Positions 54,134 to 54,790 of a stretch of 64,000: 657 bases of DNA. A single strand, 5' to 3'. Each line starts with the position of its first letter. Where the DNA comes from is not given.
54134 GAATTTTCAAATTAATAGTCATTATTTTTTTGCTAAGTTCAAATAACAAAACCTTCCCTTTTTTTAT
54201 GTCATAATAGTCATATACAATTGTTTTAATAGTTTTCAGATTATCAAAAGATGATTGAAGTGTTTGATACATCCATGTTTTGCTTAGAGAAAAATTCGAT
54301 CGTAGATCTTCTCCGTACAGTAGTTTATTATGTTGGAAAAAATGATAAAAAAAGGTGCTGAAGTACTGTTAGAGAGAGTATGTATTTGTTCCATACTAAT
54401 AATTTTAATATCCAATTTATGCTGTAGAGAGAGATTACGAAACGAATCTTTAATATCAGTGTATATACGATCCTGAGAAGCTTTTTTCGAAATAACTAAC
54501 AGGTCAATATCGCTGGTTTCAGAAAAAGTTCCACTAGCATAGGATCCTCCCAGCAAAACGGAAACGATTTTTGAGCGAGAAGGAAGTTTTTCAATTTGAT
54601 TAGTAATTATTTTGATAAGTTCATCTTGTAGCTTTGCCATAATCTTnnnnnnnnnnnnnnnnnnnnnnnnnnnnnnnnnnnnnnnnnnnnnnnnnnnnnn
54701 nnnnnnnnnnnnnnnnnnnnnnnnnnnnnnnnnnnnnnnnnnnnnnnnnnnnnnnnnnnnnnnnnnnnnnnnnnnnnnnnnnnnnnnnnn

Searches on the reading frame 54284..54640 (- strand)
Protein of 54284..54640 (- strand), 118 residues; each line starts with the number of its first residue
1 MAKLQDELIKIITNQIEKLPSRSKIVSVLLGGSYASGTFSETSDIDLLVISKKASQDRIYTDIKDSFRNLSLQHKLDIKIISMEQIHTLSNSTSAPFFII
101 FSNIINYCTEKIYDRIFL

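Call 5: search_protein_families(library=pfam, proteins=[window:54284-54640:-], max_evalue=0.1)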
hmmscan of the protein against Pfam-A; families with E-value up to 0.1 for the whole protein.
window:54284-54640:- (118 aa): 6 families
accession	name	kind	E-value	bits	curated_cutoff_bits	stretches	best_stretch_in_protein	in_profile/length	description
PF01909.29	NTP_transf_2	-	4.8e-11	43.3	21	1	14-87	3-78/93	Nucleotidyltransferase domain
PF18765.7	Polbeta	-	2.9e-10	40.6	26.9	1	16-85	3-72/93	Polymerase beta, Nucleotidyltransferase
PF22600.2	MTPAP-like_central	-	0.002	18.7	27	1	6-61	27-71/139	Poly(A) RNA polymerase, mitochondrial-like, central palm domain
PF12633.13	Adenyl_cycl_N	-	0.0043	17.5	27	1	9-69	75-136/199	Adenylate cyclase NT domain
PF10620.15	MdcG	-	0.025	14.9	26.5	1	39-81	48-88/121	Phosphoribosyl-dephospho-CoA transferase MdcG C-terminal domain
PF14792.12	DNA_pol_B_palm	-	0.034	14.8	25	1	8-62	10-61/113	DNA polymerase beta palm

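Call 75: search_protein_families(library=padloc, proteins=[window:54284-54640:-], max_evalue=0.01)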
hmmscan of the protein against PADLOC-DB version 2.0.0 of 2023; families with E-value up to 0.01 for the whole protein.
window:54284-54640:- (118 aa): 11 families
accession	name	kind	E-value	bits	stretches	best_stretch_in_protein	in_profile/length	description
PDLC04906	PDC-S09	-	7.3e-09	33.9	1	5-81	4-80/98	-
PDLC04903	PDC-S09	-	1.2e-08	33.2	1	8-88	10-90/108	-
PDLC04368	PDC-M05A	-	2.7e-07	28.6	1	20-88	102-168/201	-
PDLC04904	PDC-S09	-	3.3e-07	28.5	1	1-78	1-77/104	-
PDLC04902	PDC-S09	-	2.8e-06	25.5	1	9-70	5-67/97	-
PDLC04905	PDC-S09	-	3.2e-06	25.4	1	8-77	4-75/101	-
PDLC04907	PDC-S09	-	1.2e-05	23.4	1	8-76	10-80/114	-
PDLC04369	PDC-M05A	-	7.8e-05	20.4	1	3-88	86-164/201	-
PDLC04744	PDC-M63A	-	0.0021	16.1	1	6-74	37-104/152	-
PDLC04372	PDC-M05A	-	0.0042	15.4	1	20-68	71-119/167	-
PDLC00771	Cyclase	-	0.0053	14.1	1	20-60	37-77/271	oligonucleotide-cyclase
